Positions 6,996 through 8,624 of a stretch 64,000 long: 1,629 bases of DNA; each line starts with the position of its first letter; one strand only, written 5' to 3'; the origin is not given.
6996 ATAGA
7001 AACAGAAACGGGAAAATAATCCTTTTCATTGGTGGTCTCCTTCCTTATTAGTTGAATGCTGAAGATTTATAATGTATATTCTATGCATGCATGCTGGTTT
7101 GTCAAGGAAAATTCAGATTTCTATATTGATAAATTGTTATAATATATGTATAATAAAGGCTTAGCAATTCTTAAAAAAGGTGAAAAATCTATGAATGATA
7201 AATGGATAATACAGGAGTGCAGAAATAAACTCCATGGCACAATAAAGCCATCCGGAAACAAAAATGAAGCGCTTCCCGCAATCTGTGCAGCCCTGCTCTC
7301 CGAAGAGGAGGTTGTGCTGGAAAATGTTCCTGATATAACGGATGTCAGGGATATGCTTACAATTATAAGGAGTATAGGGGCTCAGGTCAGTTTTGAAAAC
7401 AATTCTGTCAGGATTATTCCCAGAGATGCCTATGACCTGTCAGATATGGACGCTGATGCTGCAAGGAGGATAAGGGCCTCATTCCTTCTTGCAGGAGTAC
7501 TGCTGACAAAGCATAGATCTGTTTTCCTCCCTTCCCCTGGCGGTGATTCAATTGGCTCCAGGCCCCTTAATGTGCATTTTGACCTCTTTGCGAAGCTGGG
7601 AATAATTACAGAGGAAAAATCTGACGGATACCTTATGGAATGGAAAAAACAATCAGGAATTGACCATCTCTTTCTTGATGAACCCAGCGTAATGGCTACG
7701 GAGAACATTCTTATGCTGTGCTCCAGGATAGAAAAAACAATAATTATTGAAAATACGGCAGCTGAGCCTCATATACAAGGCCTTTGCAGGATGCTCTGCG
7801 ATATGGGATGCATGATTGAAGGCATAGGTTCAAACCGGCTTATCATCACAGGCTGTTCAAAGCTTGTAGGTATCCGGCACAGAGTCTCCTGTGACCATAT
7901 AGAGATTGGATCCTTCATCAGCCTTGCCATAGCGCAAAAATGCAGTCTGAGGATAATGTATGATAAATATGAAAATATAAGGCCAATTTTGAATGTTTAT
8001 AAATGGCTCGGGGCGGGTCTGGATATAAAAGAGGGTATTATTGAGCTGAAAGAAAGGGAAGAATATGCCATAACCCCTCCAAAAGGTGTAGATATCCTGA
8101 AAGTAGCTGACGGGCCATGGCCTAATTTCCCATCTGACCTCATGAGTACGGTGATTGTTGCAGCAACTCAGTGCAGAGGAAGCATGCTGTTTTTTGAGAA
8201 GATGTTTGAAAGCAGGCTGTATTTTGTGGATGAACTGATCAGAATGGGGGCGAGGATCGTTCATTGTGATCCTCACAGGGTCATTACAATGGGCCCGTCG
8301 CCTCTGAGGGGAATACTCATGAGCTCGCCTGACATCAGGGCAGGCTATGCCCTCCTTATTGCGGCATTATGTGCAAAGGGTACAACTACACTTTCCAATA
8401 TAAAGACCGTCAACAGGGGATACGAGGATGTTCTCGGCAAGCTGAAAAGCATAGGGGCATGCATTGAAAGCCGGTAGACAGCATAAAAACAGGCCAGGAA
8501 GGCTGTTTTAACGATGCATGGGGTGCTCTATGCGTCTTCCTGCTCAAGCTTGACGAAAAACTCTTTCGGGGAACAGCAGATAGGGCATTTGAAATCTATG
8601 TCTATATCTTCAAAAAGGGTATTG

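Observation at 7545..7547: MurA carries Asp at the fosfomycin-targeted catalytic Cys position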

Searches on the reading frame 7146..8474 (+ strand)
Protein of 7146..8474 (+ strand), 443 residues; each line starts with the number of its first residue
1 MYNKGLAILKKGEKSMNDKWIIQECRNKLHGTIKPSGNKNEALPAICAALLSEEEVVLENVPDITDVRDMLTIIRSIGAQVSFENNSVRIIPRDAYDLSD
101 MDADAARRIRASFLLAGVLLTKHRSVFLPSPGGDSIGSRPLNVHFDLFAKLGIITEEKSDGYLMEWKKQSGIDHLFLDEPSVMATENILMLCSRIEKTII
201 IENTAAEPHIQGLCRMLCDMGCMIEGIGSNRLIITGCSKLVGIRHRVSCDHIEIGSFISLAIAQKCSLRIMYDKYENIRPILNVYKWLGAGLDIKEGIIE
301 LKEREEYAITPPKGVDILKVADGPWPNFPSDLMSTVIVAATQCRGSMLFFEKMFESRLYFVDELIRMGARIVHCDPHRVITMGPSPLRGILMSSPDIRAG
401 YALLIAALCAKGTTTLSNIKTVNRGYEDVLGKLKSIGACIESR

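Call 3: search_protein_families(library=ncbifam, proteins=[window:7146-8474:+])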
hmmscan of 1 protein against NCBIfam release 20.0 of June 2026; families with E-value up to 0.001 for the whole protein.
window:7146-8474:+ (443 aa): 6 families
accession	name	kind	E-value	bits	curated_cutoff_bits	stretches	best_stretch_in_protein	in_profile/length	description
NF006873.0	PRK09369.1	subfamily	2.4e-119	398.7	297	1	24-441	7-415/419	UDP-N-acetylglucosamine 1-carboxyvinyltransferase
TIGR01072.1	murA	equivalog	1.7e-117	392.7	392.7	1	24-441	7-415/416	UDP-N-acetylglucosamine 1-carboxyvinyltransferase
NF009470.0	PRK12830.1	equivalog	4.4e-83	279.3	552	1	23-441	6-413/417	UDP-N-acetylglucosamine 1-carboxyvinyltransferase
TIGR01356.1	aroA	equivalog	6.8e-12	44.9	287.25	1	31-311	1-291/415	3-phosphoshikimate 1-carboxyvinyltransferase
NF008816.0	PRK11860.1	equivalog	5.3e-05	21.5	943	0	358-421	279-343/662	bifunctional 3-phosphoshikimate 1-carboxyvinyltransferase/cytidylate kinase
NF011381.1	PRK14806.1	equivalog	7e-05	21.3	902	1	15-440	299-730/733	bifunctional prephenate dehydrogenase/3-phosphoshikimate 1-carboxyvinyltransferase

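Call 4: search_protein_families(library=pfam, proteins=[window:7146-8474:+])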
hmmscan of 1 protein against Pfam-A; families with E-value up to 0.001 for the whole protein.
window:7146-8474:+ (443 aa): 1 family
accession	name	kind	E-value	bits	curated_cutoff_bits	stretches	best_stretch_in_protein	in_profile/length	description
PF00275.25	EPSP_synthase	-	9.8e-54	183.1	22.8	1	27-433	5-417/417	EPSP synthase (3-phosphoshikimate 1-carboxyvinyltransferase)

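Call 5: search_solved_structures(query=window:7146-8474:+, show_alignments=3)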
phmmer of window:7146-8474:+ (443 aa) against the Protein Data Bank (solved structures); distinct sequences matched with E-value up to 0.001: 45.
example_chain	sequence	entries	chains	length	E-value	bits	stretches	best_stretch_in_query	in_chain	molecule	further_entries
6q0a_A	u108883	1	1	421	4.9e-66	226.4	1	21-441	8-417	UDP-N-acetylglucosamine 1-carboxyvinyltransferase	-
6q11_A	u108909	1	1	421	2.8e-65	223.9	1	21-441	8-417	UDP-N-acetylglucosamine 1-carboxyvinyltransferase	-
6q0y_A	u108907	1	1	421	3.3e-65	223.7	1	21-441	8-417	UDP-N-acetylglucosamine 1-carboxyvinyltransferase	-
6q03_A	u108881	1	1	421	9e-65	222.2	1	21-441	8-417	UDP-N-acetylglucosamine 1-carboxyvinyltransferase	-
3r38_A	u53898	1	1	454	7.2e-63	216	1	22-441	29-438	UDP-N-acetylglucosamine 1-carboxyvinyltransferase 1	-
3sg1_A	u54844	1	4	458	2.2e-60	207.8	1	22-441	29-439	UDP-N-acetylglucosamine 1-carboxyvinyltransferase 1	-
5u4h_A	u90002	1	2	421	6.1e-60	206.3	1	18-440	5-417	UDP-N-acetylglucosamine 1-carboxyvinyltransferase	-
3zh4_A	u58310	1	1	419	2.4e-58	201.1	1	29-440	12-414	UDP-N-ACETYLGLUCOSAMINE 1-CARBOXYVINYLTRANSFERASE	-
3zh3_A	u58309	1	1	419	2.4e-58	201.1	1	29-440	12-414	UDP-N-ACETYLGLUCOSAMINE 1-CARBOXYVINYLTRANSFERASE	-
6wfm_A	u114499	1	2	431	7.7e-58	199.4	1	28-440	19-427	UDP-N-acetylglucosamine 1-carboxyvinyltransferase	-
5ujs_A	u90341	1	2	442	7.8e-58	199.4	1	24-440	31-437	UDP-N-acetylglucosamine 1-carboxyvinyltransferase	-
5wi5_A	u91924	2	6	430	1.5e-56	195.2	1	17-441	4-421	UDP-N-acetylglucosamine 1-carboxyvinyltransferase 1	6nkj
1a2n_A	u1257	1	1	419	2.3e-56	194.6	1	20-441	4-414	UDP-N-ACETYLGLUCOSAMINE ENOLPYRUVYL TRANSFERASE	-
1uae_A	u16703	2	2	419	3.2e-56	194.1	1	20-441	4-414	UDP-N-ACETYLGLUCOSAMINE ENOLPYRUVYL TRANSFERASE | UDP-N-acetylglucosamine 1-carboxyvinyltransferase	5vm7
3iss_A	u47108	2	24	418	9.6e-56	192.5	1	20-441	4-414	UDP-N-acetylglucosamine 1-carboxyvinyltransferase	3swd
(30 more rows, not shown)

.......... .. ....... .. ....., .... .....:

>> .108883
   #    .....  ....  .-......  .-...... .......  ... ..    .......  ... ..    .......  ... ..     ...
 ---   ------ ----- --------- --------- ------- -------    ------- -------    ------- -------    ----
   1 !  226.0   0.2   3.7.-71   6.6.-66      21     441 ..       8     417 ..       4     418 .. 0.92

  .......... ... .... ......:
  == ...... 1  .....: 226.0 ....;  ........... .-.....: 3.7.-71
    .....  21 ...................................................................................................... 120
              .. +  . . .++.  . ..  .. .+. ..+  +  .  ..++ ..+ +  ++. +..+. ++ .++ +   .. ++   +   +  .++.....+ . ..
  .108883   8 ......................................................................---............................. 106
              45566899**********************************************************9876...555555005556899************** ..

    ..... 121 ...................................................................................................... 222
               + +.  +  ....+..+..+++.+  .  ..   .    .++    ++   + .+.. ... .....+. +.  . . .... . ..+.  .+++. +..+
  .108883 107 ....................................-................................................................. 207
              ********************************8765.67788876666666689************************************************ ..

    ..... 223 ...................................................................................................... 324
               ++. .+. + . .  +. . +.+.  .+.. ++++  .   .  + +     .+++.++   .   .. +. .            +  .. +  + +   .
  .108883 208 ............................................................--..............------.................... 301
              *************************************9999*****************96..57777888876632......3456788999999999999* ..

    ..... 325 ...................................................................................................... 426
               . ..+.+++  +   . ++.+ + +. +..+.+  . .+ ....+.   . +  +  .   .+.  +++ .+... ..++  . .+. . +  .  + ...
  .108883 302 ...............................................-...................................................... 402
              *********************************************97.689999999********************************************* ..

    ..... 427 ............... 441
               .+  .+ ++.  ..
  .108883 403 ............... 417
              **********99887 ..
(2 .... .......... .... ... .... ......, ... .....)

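Call 10: find_homologous_proteins(query=window:7146-8474:+, max_evalue=1e-40)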
Query window:7146-8474:+ (443 aa): 8000 proteins with E <= 1e-40 among 8000 candidates; the best 120 are listed.
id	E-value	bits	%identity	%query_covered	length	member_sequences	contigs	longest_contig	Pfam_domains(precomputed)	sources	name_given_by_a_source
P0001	6.1e-297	1002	100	100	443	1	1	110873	PF00275.26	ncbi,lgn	-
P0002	2.1e-209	714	73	96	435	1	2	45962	PF00275.26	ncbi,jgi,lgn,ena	-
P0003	1.0e-205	702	72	97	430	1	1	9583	PF00275.26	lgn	-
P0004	4.6e-198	676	69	96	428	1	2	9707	PF00275.26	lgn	-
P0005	9.3e-144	497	55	93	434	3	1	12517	PF00275.26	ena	-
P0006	9.2e-118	412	49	96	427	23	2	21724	PF00275.26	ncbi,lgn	-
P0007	1.4e-116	408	48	96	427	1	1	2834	PF00275.26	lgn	-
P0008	4.6e-115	403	48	96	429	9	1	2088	PF00275.26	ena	-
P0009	1.3e-114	401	48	95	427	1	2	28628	PF00275.26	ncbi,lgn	-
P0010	2.1e-114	401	48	95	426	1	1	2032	PF00275.26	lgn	-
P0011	5.6e-114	399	48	97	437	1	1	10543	PF00275.26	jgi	-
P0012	6.5e-114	399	48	95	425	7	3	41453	PF00275.26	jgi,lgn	jgi:UDP-N-acetylglucosamine 1-carboxyvinyltransferase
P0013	8.6e-114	399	48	95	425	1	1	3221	PF00275.26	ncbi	-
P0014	1.9e-113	398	47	95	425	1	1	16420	PF00275.26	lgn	-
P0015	2.9e-113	397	48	93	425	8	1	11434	PF00275.26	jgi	-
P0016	5.6e-113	396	48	96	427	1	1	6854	PF00275.26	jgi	jgi:UDP-N-acetylglucosamine 1-carboxyvinyltransferase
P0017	4.1e-112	393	48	96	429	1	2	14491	PF00275.26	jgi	jgi:UDP-N-acetylglucosamine 1-carboxyvinyltransferase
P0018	1.1e-111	392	48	95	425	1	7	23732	PF00275.26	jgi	jgi:UDP-N-acetylglucosamine 1-carboxyvinyltransferase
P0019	1.1e-111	392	48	95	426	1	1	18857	PF00275.26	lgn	-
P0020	1.4e-111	391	47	96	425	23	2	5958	PF00275.26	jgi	jgi:UDP-N-acetylglucosamine 1-carboxyvinyltransferase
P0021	1.7e-111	391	49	93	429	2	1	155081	PF00275.26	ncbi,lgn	-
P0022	1.8e-111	391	48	96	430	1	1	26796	PF00275.26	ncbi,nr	ncbi:MAG: UDP-N-acetylglucosamine 1-carboxyvinyltransferase [Gemmatimonadetes bacterium]|nr:UDP-N-ac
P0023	1.8e-111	391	44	99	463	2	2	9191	PF00275.26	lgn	-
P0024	2.5e-111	391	47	95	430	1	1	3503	PF00275.26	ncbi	-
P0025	5.8e-111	389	47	95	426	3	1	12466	PF00275.26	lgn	-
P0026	8.0e-111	389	47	97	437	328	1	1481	PF00275.26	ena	-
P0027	1.2e-110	388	47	95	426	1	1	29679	PF00275.26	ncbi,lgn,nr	ncbi:UDP-N-acetylglucosamine 1-carboxyvinyltransferase [bacterium]|nr:UDP-N-acetylglucosamine 1-carb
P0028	1.3e-110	388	46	96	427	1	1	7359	PF00275.26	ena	-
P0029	1.5e-110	388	48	94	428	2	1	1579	PF00275.26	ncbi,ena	-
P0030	2.6e-110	387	47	96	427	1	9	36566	PF00275.26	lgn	-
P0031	2.7e-110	387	46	96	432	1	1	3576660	PF00275.26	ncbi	-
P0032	3.0e-110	387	47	94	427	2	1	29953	PF00275.26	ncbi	-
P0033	3.4e-110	387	-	-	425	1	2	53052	PF00275.26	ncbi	ncbi:MAG: UDP-N-acetylglucosamine 1-carboxyvinyltransferase [Longimicrobiales bacterium]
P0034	3.6e-110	387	48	95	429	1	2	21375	PF00275.26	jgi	jgi:UDP-N-acetylglucosamine 1-carboxyvinyltransferase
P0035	3.8e-110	387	46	97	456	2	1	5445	PF00275.26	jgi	-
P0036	4.3e-110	386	47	96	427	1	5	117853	PF00275.26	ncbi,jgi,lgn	-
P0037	4.4e-110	386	47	95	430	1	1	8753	PF00275.26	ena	-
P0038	5.3e-110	386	46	95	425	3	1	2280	PF00275.26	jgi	-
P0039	5.9e-110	386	46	96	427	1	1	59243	PF00275.26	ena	-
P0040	6.0e-110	386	45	98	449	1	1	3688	PF00275.26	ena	-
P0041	7.3e-110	386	46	96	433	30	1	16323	PF00275.26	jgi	jgi:UDP-N-acetylglucosamine 1-carboxyvinyltransferase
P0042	7.4e-110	386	46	96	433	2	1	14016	PF00275.26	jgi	jgi:UDP-N-acetylglucosamine 1-carboxyvinyltransferase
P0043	8.8e-110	385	46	96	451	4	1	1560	PF00275.26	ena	-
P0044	9.6e-110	385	47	95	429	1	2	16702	PF00275.26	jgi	jgi:UDP-N-acetylglucosamine 1-carboxyvinyltransferase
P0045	1.0e-109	385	46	96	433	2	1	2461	PF00275.26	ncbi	-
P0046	1.1e-109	385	46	96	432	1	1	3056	PF00275.26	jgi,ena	jgi:UDP-N-acetylglucosamine 1-carboxyvinyltransferase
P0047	1.2e-109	385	47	96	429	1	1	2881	PF00275.26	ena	-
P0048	1.2e-109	385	47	96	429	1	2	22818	PF00275.26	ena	-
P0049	1.2e-109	385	47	95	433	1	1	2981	PF00275.26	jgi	jgi:UDP-N-acetylglucosamine 1-carboxyvinyltransferase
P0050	1.2e-109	385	46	96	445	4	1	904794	PF00275.26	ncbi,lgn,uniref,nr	ncbi:UDP-N-acetylglucosamine 1-carboxyvinyltransferase [Thermoleophilum album]|uniref:UDP-N-acetylgl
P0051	1.4e-109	385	46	96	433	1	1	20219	PF00275.26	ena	-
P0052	1.4e-109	385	46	98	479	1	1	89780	PF00275.26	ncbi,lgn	-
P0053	1.4e-109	385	46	96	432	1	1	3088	PF00275.26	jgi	jgi:UDP-N-acetylglucosamine 1-carboxyvinyltransferase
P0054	1.6e-109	385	47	96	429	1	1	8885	PF00275.26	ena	-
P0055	1.7e-109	385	45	97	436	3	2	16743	PF00275.26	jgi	jgi:UDP-N-acetylglucosamine 1-carboxyvinyltransferase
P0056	1.7e-109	385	47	96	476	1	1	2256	PF00275.26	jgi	jgi:UDP-N-acetylglucosamine 1-carboxyvinyltransferase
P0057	1.8e-109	384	48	96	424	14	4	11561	PF00275.26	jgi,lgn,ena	jgi:UDP-N-acetylglucosamine 1-carboxyvinyltransferase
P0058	1.9e-109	384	46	98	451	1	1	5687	PF00275.26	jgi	jgi:UDP-N-acetylglucosamine 1-carboxyvinyltransferase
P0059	1.9e-109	384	46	95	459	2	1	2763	PF00275.26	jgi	jgi:UDP-N-acetylglucosamine 1-carboxyvinyltransferase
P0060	1.9e-109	384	-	-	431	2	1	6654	PF00275.26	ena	-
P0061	2.0e-109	384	47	97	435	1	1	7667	PF00275.26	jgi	jgi:UDP-N-acetylglucosamine 1-carboxyvinyltransferase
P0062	2.0e-109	384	46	96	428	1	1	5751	PF00275.26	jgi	jgi:UDP-N-acetylglucosamine 1-carboxyvinyltransferase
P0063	2.2e-109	384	47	94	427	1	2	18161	PF00275.26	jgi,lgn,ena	-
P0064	2.2e-109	384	46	96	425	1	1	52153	PF00275.26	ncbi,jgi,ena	ncbi:MAG TPA: UDP-N-acetylglucosamine 1-carboxyvinyltransferase [Gaiellaceae bacterium]|jgi:UDP-N-ac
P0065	2.2e-109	384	47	96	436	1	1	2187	PF00275.26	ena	-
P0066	2.3e-109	384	47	95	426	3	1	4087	PF00275.26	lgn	-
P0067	2.4e-109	384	45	96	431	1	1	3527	PF00275.26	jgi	jgi:UDP-N-acetylglucosamine 1-carboxyvinyltransferase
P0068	2.4e-109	384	45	97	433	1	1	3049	PF00275.26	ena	-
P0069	2.5e-109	384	45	97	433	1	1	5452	PF00275.26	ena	-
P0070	2.6e-109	384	47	97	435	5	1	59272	PF00275.26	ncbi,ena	-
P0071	2.7e-109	384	48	93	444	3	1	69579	PF00275.26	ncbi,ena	-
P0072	2.7e-109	384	49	93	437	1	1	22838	PF00275.26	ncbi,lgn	-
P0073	2.8e-109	384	46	94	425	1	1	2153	PF00275.26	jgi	jgi:UDP-N-acetylglucosamine 1-carboxyvinyltransferase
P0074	2.8e-109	384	46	96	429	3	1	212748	PF00275.26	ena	-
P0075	2.9e-109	384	47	96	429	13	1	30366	PF00275.26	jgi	jgi:UDP-N-acetylglucosamine 1-carboxyvinyltransferase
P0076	3.0e-109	384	46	96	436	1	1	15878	PF00275.26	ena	-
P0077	3.1e-109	384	46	96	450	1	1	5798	PF00275.26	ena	-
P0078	3.2e-109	384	48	96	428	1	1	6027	PF00275.26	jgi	jgi:UDP-N-acetylglucosamine 1-carboxyvinyltransferase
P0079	3.4e-109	384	48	95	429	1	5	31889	PF00275.26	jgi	jgi:UDP-N-acetylglucosamine 1-carboxyvinyltransferase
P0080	3.4e-109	384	45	98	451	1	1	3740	PF00275.26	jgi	-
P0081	3.5e-109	383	47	97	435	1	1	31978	PF00275.26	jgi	jgi:UDP-N-acetylglucosamine 1-carboxyvinyltransferase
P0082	4.0e-109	383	46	96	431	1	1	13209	PF00275.26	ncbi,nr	ncbi:MAG TPA: UDP-N-acetylglucosamine 1-carboxyvinyltransferase [Gemmatimonadaceae bacterium]|nr:UDP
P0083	4.1e-109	383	45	95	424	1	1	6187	PF00275.26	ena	-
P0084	4.4e-109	383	46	95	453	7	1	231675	PF00275.26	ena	-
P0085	4.4e-109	383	45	96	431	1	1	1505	PF00275.26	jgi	jgi:UDP-N-acetylglucosamine 1-carboxyvinyltransferase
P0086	4.7e-109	383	45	96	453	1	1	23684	PF00275.26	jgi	jgi:UDP-N-acetylglucosamine 1-carboxyvinyltransferase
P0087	4.7e-109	383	46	96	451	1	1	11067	PF00275.26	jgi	jgi:UDP-N-acetylglucosamine 1-carboxyvinyltransferase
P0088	5.0e-109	383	46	96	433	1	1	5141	PF00275.26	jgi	jgi:UDP-N-acetylglucosamine 1-carboxyvinyltransferase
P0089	5.1e-109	383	47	93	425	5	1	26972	PF00275.26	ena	-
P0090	5.1e-109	383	46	96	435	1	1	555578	PF00275.26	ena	-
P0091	5.2e-109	383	46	94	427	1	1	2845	PF00275.26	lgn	-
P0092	5.4e-109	383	47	95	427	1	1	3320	PF00275.26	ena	-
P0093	5.6e-109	383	46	97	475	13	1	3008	PF00275.26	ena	-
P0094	5.6e-109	383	46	96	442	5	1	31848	PF00275.26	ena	-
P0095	5.9e-109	383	45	96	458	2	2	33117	PF00275.26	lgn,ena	-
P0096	6.1e-109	383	46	96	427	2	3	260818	PF00275.26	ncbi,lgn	-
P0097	6.1e-109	383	47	96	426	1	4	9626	PF00275.26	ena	-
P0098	6.7e-109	383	47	96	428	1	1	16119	PF00275.26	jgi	jgi:UDP-N-acetylglucosamine 1-carboxyvinyltransferase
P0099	6.8e-109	383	46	96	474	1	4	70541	PF00275.26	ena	-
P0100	7.3e-109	382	48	95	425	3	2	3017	PF00275.26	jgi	-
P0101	7.4e-109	382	47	95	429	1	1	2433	PF00275.26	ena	-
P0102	7.6e-109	382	46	96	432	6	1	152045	PF00275.26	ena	-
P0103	7.8e-109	382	45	95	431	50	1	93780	PF00275.26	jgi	jgi:UDP-N-acetylglucosamine 1-carboxyvinyltransferase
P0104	7.9e-109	382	46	96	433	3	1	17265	PF00275.26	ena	-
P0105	9.4e-109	382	48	95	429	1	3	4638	PF00275.26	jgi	jgi:UDP-N-acetylglucosamine 1-carboxyvinyltransferase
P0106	9.5e-109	382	47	95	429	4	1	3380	PF00275.26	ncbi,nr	ncbi:MAG: UDP-N-acetylglucosamine 1-carboxyvinyltransferase [Gemmatimonadetes bacterium]|nr:UDP-N-ac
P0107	9.8e-109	382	47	94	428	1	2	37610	PF00275.26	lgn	-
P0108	9.8e-109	382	43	98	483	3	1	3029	PF00275.26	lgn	-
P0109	1.0e-108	382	47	96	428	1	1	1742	PF00275.26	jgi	jgi:UDP-N-acetylglucosamine 1-carboxyvinyltransferase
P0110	1.0e-108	382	45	98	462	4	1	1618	PF00275.26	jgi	-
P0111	1.0e-108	382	46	96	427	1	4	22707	PF00275.26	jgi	jgi:UDP-N-acetylglucosamine 1-carboxyvinyltransferase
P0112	1.1e-108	382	47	93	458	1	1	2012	PF00275.26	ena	-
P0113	1.2e-108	382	46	96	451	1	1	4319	PF00275.26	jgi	jgi:UDP-N-acetylglucosamine 1-carboxyvinyltransferase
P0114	1.2e-108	382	47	96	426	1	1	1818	PF00275.26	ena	-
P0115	1.2e-108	382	45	97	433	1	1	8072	PF00275.26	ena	-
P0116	1.2e-108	382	46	95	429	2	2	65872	PF00275.26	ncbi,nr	ncbi:MAG: UDP-N-acetylglucosamine 1-carboxyvinyltransferase [SAR324 cluster bacterium]|nr:UDP-N-acet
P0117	1.3e-108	382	48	93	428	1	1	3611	PF00275.26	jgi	jgi:UDP-N-acetylglucosamine 1-carboxyvinyltransferase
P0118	1.3e-108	382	46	96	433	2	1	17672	PF00275.26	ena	-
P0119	1.3e-108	382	47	95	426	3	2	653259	PF00275.26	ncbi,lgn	-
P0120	1.5e-108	381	46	97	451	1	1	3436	PF00275.26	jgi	jgi:UDP-N-acetylglucosamine 1-carboxyvinyltransferase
